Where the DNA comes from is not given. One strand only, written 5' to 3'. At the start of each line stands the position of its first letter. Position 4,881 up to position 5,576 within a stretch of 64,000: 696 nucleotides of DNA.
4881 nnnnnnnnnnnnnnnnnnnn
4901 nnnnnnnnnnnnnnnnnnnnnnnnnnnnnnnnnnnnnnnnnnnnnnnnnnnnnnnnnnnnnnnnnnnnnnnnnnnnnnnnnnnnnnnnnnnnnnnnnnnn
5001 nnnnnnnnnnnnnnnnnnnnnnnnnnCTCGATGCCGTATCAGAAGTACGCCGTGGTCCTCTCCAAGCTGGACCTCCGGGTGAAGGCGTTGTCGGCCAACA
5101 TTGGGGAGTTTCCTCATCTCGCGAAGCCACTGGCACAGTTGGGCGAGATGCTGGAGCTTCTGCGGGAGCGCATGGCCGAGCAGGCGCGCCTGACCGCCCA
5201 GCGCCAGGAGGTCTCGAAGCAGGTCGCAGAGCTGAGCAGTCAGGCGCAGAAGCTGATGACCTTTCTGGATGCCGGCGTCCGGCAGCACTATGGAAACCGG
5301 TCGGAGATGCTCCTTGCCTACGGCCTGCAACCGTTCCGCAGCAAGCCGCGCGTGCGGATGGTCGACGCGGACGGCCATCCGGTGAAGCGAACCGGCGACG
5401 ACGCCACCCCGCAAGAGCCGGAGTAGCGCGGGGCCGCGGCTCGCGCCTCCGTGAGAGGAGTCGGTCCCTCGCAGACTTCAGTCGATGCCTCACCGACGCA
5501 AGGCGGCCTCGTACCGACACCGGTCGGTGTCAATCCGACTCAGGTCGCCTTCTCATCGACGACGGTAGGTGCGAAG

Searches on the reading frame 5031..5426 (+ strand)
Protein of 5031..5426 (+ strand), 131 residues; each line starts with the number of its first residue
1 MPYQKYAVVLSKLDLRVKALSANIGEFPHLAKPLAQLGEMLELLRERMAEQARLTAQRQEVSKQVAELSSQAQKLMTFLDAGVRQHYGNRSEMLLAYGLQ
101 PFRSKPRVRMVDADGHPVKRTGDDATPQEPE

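Call 9: search_protein_families(library=pfam, proteins=[window:5031-5426:+], max_evalue=0.01)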
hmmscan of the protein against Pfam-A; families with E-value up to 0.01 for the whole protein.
window:5031-5426:+ (131 aa): 0 families

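Call 10: search_protein_families(library=padloc, proteins=[window:5031-5426:+], max_evalue=0.01)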
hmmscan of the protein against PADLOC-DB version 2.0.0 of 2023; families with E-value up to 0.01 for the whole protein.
window:5031-5426:+ (131 aa): 0 families

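Call 15: find_encoding_contigs(protein=window:5031-5426:+, flank=5000, max_places=10)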
Protein window:5031-5426:+ (131 aa): 10 contigs read that carry it; 7 places shown.
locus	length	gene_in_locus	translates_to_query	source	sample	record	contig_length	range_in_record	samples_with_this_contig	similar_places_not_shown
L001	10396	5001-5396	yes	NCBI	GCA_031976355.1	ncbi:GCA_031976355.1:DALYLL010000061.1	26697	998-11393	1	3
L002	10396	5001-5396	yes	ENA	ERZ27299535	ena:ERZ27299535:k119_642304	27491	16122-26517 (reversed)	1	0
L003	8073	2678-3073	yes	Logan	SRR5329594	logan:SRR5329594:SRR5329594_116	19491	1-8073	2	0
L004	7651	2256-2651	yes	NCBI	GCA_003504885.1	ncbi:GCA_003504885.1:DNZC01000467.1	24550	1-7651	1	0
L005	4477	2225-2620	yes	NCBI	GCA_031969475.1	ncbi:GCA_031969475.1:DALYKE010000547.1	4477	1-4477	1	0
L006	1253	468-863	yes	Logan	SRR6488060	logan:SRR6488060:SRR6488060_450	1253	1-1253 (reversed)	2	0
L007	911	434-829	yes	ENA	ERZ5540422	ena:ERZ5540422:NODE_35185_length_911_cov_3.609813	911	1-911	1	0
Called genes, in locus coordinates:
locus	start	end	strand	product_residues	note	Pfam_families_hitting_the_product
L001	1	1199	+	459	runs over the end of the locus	PF03315:SDH_beta, PF03313:SDH_alpha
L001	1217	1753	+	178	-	PF00210:Ferritin, PF02915:Rubrerythrin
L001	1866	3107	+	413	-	PF00155:Aminotran_1_2 (weak)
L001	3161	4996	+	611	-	PF01464:SLT, PF23446:LysM1_NFP_LYK (faint), PF01476:LysM, PF23473:LysM3_LYK4_5 (weak)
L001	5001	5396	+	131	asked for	-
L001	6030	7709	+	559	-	-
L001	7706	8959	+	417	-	-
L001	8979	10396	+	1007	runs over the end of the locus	-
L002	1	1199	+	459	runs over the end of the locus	PF03315:SDH_beta, PF03313:SDH_alpha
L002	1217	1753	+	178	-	PF00210:Ferritin, PF02915:Rubrerythrin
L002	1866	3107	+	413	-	PF00155:Aminotran_1_2 (weak)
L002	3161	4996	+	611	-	PF01464:SLT, PF23446:LysM1_NFP_LYK (faint), PF01476:LysM, PF23473:LysM3_LYK4_5 (weak)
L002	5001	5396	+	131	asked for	-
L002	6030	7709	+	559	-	-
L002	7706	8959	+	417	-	-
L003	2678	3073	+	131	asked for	-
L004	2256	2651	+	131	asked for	-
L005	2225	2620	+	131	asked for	-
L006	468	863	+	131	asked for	-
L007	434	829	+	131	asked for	-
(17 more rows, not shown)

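Call 45: find_homologous_proteins(query=window:5031-5423:+, max_evalue=0.01)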
Query window:5031-5423:+ (131 aa): 60 proteins with E <= 0.01 among 89 candidates.
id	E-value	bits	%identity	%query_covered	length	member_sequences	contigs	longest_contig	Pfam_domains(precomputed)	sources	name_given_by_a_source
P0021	1.0e-77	276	100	100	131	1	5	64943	-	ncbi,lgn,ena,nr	ncbi:MAG TPA: hypothetical protein DD490_21510 [Acidobacteria bacterium]|nr:hypothetical protein [Ac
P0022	2.3e-55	204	75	100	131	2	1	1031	-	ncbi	-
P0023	7.7e-55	202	74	100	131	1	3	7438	-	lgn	-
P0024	1.3e-54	202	75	100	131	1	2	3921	-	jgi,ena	jgi:hypothetical protein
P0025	1.1e-52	195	72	100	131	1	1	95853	-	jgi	jgi:hypothetical protein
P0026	1.2e-52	195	72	100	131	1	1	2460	-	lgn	-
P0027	3.1e-52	194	73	100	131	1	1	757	-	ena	-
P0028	2.8e-51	191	72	96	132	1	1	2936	-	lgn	-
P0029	4.8e-51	190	69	100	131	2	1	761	-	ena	-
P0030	5.1e-51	190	71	98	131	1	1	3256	-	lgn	-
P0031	4.8e-50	187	67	100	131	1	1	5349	-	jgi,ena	-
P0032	5.5e-48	180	69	97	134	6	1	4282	-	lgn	-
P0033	7.3e-48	180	68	97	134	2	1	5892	-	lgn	-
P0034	1.0e-46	176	68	95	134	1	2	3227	-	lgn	-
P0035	2.8e-46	175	67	100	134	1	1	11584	-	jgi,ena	-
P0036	8.0e-46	173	71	92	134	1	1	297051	-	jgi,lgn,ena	-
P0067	5.7e-38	148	61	97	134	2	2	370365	-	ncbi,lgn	-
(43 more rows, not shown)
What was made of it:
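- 5031..5426 (+): Gene for a conserved 131-aa protein. It is all-helical (helix 2-22, long helix 28-87) with a conserved basic disordered tail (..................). It has no known domain. It is the only gene that co-occurs with the array in relatives, so it is the candidate binder. Sixty homologues of 92-206 aa, most of them 125-138 aa, the named ones from Thermoanaerobaculia (call 45).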

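Call 46: find_encoding_contigs(protein=P0025, flank=5000, max_places=3)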
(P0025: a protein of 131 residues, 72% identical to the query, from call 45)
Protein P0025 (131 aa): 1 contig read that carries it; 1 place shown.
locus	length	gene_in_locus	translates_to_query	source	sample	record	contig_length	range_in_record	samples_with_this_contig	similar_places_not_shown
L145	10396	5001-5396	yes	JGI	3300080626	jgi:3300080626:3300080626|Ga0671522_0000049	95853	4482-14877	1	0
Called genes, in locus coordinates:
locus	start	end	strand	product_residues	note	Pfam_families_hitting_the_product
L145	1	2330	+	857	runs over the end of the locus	PF00092:VWA, PF13519:VWA_2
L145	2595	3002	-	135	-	PF01894:YjbQ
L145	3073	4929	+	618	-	PF01464:SLT, PF23446:LysM1_NFP_LYK (faint), PF01476:LysM, PF23473:LysM3_LYK4_5 (faint), PF01476:LysM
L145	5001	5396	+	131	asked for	-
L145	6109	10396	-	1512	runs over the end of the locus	PF00109:ketoacyl-synt, PF02801:Ketoacyl-synt_C, PF16197:KAsynt_C_assoc, PF22336:RhiE-like_linker, PF22621:CurL-like_PKS_C, PF00698:Acyl_transf_1, PF00550:PP-binding, PF01370:Epimerase, +1 more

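Call 47: find_encoding_contigs(protein=P0036, flank=5000, max_places=3)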
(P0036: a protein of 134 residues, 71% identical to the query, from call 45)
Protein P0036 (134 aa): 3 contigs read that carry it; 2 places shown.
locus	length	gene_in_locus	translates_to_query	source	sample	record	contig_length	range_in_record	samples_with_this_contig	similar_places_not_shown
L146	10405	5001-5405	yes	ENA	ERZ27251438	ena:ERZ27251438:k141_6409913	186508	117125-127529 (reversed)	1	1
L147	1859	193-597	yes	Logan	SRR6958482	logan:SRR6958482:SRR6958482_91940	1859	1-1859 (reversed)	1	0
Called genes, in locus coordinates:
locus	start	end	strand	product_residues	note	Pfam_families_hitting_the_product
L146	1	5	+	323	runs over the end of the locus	PF07705:CARDB (weak)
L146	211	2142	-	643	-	PF00664:ABC_membrane (weak), PF00005:ABC_tran, PF02463:SMC_N (faint), PF13304:AAA_21 (faint)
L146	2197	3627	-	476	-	PF01979:Amidohydro_1, PF07969:Amidohydro_3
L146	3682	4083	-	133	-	-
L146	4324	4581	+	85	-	PF02627:CMD (weak)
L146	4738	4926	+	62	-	-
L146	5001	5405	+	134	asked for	-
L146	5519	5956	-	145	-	PF10604:Polyketide_cyc2, PF08327:AHSA1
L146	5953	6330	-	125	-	PF01022:HTH_5, PF12840:HTH_20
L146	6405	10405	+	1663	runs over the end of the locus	PF13195:DUF4011, PF13086:AAA_11 (weak), PF13245:AAA_19 (faint), PF13604:AAA_30 (faint), PF13086:AAA_11, PF13087:AAA_12, PF18741:MTES_1575, PF11784:DUF3320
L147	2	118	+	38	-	?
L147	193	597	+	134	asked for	-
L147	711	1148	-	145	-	PF10604:Polyketide_cyc2, PF08327:AHSA1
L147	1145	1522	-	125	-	PF01022:HTH_5, PF12840:HTH_20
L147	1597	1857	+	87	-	?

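Call 48: find_encoding_contigs(protein=P0067, flank=5000, max_places=3)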
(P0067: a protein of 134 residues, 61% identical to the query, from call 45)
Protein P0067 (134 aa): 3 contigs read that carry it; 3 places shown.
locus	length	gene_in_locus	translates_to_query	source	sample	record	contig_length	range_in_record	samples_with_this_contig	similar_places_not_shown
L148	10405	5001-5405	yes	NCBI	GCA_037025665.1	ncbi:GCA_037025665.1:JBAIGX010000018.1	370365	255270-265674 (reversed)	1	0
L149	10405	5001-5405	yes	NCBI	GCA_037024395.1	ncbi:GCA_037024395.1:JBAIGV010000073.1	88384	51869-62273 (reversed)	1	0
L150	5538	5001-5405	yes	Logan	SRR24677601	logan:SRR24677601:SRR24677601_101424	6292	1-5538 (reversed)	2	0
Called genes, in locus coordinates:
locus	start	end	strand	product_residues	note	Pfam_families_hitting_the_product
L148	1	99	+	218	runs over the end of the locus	PF11769:DUF3313 (faint), PF14366:DUF4410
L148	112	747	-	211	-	PF02190:LON_substr_bdg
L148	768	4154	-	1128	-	PF00515:TPR_1 (faint), PF07719:TPR_2 (faint), PF13424:TPR_12, PF14938:SNAP (weak), PF13424:TPR_12, PF17874:TPR_MalT, PF13424:TPR_12 (weak), PF12770:CHAT, +5 more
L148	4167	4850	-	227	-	-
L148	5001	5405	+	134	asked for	-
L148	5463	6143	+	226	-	-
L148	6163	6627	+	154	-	PF05685:Uma2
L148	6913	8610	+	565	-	PF01266:DAO (faint), PF01494:FAD_binding_3, PF04820:Trp_halogenase (faint)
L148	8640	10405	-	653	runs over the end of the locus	PF03109:ABC1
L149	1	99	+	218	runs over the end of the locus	PF11769:DUF3313 (faint), PF14366:DUF4410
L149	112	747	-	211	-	PF02190:LON_substr_bdg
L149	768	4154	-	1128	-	PF00515:TPR_1 (faint), PF07719:TPR_2 (faint), PF13424:TPR_12, PF14938:SNAP (weak), PF13424:TPR_12, PF17874:TPR_MalT, PF13424:TPR_12 (weak), PF12770:CHAT, +5 more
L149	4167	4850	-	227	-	-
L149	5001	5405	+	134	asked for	-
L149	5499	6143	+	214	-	-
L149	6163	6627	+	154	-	PF05685:Uma2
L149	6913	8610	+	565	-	PF01266:DAO (faint), PF01494:FAD_binding_3, PF04820:Trp_halogenase (faint)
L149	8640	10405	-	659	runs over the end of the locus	PF03109:ABC1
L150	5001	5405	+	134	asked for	-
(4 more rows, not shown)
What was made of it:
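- On Partition centromere (sopC / parS / parC type): Neighbours differ in L146 and L148 (calls 47, 48).
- Gene callers call ORFs over the L148/L149 arrays (call 48).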

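Call 56: search_protein_families(library=ncbifam, proteins=[window:5031-5423:+], max_evalue=1)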
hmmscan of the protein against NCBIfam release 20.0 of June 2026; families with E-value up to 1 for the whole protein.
window:5031-5423:+ (131 aa): 7 families
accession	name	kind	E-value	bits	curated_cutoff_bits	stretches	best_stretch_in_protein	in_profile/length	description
NF040576.1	T2SS_GspM_XpsM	equivalog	0.011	15.5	60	1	30-81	24-74/180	type II secretion system protein GspM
NF045487.1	ASRP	equivalog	0.02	13.5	300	1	25-77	422-474/593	archaea-specific SMC-related protein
TIGR00618.1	sbcc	subfamily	0.026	12.5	478.5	1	36-81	309-354/1043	exonuclease subunit SbcC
TIGR02231.1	TIGR02231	subfamily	0.04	12.6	112.6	1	26-84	117-172/524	mucoidy inhibitor MuiA family protein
TIGR04211.1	SH3_and_anchor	equivalog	0.042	13.4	65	1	25-77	101-153/198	TIGR04211 family SH3 domain-containing protein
NF008264.0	PRK11036.1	equivalog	0.045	13.2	366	1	10-83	38-113/261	tRNA uridine 5-oxyacetic acid(34) methyltransferase CmoM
NF002244.0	PRK01156.1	equivalog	0.11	10.5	847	1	10-92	621-703/895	DNA double-strand break repair ATPase Rad50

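Call 57: search_protein_families(library=phrogs, proteins=[window:5031-5423:+], max_evalue=0.1)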
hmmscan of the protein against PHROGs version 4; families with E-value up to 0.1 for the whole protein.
window:5031-5423:+ (131 aa): 1 family
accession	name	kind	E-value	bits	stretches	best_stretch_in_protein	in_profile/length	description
phrog_688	-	integration and excision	0.02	14.5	1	39-95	7-61/517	transposase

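Call 58: search_solved_structures(query=A2, max_evalue=10)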
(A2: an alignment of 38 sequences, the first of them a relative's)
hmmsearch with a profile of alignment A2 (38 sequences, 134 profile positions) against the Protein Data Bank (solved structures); distinct sequences matched with E-value up to 10: 13.
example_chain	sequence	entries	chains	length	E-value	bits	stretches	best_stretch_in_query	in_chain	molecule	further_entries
8w6e_A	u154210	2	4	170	0.2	15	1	11-74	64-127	HBC599 in complex with wFAP1.1 | wFAP1.1 structure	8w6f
2kts_A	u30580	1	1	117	0.29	14.5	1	15-70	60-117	Heat shock protein hslJ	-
6zff_A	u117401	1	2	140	0.39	14.2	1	25-79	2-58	DNA double-strand break repair Rad50 ATPase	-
9mmx_C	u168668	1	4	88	0.51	13.8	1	36-73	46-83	M protein, serotype 6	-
4ytd_A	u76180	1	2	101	0.68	13.4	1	18-87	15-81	Protein bicaudal D homolog 1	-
7m4z_v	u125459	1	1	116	1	12.8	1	65-99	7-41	Ribosomal subunit interface protein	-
2xhe_B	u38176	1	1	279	1.2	12.5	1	18-73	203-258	SYNTAXIN1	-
5apz_A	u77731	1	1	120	1.5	12.2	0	18-60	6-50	GENERAL CONTROL PROTEIN GCN4, NOR1 TCAR0761, GENERAL CONTROL PROTEIN GCN4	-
1l8d_A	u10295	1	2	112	1.6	12.2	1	40-79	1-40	DNA double-strand break repair rad50 ATPase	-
2wpr_A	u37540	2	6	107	3.2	11.2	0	19-75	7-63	TRIMERIC AUTOTRANSPORTER ADHESIN FRAGMENT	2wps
9r1o_A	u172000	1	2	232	3.4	11.1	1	5-90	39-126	sc-apCC-6-DPH-NR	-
9lc0_A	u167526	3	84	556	4.2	10.8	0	11-49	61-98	60 kDa protein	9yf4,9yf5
6sz9_D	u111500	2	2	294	9.1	9.7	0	29-66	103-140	DotZ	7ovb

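Call 59: predict_structure(alignment_id=A2)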
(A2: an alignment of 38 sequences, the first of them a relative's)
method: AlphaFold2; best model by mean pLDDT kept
length: 131 residues; sequences in the alignment: 38
mean_pLDDT: 81.2   pTM: 0.52
mean pLDDT of the five models: 81.2, 81.0, 80.8, 80.5, 77.2
residues with pLDDT >= 90: 69; 70-90: 28; 50-70: 22; < 50: 12
segments of 3 or more residues with pLDDT < 50: 120-131
pLDDT, mean of each block of 10 residues (from residue 1): 76 93 94 95 93 95 98 95 85 79 56 60 41 41
secondary structure, 60 per line:
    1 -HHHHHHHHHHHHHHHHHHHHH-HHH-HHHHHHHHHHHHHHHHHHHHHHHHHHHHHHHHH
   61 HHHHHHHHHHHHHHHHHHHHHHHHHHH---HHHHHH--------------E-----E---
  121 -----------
elements in order: H2-22 H28-87 H91-96
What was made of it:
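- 5031..5426 (+): AlphaFold2 pLDDT 81 (call 59).
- Closest known: Type II parC / ParR segrosomes. Different: The 131-aa protein is predicted all-helical with no strand at the N terminus (call 59).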

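Call 64: fold_search(model_id=the predicted structure, library=pdb)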
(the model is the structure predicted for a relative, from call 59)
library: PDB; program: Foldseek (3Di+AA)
matches with E <= 10: 2; with E <= 0.001: 0
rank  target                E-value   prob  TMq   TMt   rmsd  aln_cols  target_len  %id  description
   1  5j10_A                7.9e+00  0.28  0.33  0.57   1.7        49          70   31  De novo design of protein homo-oligomers with modular hydrogen bond network-mediated specificity (released 2016-05-25)
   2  6so5_C                9.7e+00  0.08  0.40  0.37  11.7       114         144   17  Homo sapiens WRB/CAML heterotetramer in complex with a TRC40 dimer (released 2020-09-09)
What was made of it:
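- Tried and rejected: The AlphaFold2 model of the 131-aa protein had no fold neighbours (calls 59, 64).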

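Call 68: find_related_loci(query=A2, collection=viral_contigs, flank=4000)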
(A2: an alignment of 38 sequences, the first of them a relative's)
Query A2 (131 aa) in viral_contigs; peptide patterns used: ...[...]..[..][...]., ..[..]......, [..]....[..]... (x = any residue, [..] = any of these).
61 stretches matched a pattern, but none encodes a relative of the query by tblastn (E <= 1e-3).

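Call 74: search_protein_families(library=pfam, alignment_id=A2, max_evalue=1)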
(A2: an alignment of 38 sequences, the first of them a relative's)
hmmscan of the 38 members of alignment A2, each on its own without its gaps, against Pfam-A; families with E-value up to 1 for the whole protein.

A. member 1, P0021 (131 aa): 5 families
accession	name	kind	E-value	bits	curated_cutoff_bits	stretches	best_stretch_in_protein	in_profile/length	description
PF25481.1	Nucleoprot-TPR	-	0.021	15.3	27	1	38-76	36-74/80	Nucleoprotein TPR-like domain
PF11598.13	COMP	-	0.065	14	23.9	1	30-53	6-29/45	Cartilage oligomeric matrix protein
PF20882.2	Sos7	-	0.091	13.4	27.3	1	34-75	30-71/75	Kinetochore protein Sos7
PF08227.16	DASH_Hsk3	-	0.29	12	24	0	29-52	6-32/45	DASH complex subunit Hsk3 like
PF04899.17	MbeD_MobD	-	0.33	11.6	21.6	1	39-75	35-68/70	MbeD/MobD like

B. families by the number of members that match (of 38 scanned): 92 families (the first 25 are shown)
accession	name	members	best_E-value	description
PF14932.11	HAUS-augmin3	11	0.0038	HAUS augmin-like complex subunit 3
PF16740.10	SKA2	9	0.001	Spindle and kinetochore-associated protein 2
PF06005.17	ZapB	9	0.0016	Cell division protein ZapB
PF24531.2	ANC1_spectrin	9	0.0054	Nuclear anchorage protein 1, spectrin repeat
PF11887.13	Mce4_CUP1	7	0.0031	Cholesterol uptake porter CUP1 of Mce4, putative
PF02895.20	H-kinase_dim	7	0.0052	Signal transducing histidine kinase, homodimeric domain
PF02403.27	Seryl_tRNA_N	7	0.016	Seryl-tRNA synthetase N-terminal domain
PF12808.12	Mto2_bdg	6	0.0017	Micro-tubular organiser Mto1 C-term Mto2-binding region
PF13600.11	DUF4140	6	0.002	N-terminal domain of unknown function (DUF4140)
PF15458.11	NTR2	6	0.0028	Nineteen complex-related protein 2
PF04977.20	DivIC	5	0.14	Septum formation initiator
PF10534.14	CRIC_ras_sig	4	0.0051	Connector enhancer of kinase suppressor of ras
PF05130.17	FlgN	4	0.0067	FlgN protein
PF13851.11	GAS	4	0.0069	Growth-arrest specific micro-tubule binding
PF16331.10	TolA_bind_tri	4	0.023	TolA binding protein trimerisation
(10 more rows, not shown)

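Call 75: search_dna_similar(query=window:5031-5423:+, collection=plasmids, mode=protein, max_evalue=0.001, max_rows=10)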
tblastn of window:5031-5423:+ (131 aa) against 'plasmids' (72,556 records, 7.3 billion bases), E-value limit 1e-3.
No match.

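Call 80: search_protein_families(library=pfam, proteins=[L148:4167-4847:-, L146:4738-4923:+], max_evalue=0.01)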
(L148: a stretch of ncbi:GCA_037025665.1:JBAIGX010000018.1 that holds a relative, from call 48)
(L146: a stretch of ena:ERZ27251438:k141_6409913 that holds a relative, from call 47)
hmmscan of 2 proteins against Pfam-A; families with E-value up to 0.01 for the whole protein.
L148:4167-4847:- (226 aa): 0 families

L146:4738-4923:+ (62 aa): 0 families

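Call 97: find_homologous_proteins(query=L148:5463-6140:+, max_evalue=0.001)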
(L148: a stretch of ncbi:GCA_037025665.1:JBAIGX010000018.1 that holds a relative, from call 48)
Query L148:5463-6140:+ (226 aa): 2 proteins with E <= 0.001 among 8000 candidates.
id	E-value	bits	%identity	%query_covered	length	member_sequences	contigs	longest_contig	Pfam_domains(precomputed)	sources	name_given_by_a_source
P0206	1.7e-23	101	85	27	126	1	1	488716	-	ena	-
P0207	5.7e-7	47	40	45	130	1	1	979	-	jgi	jgi:hypothetical protein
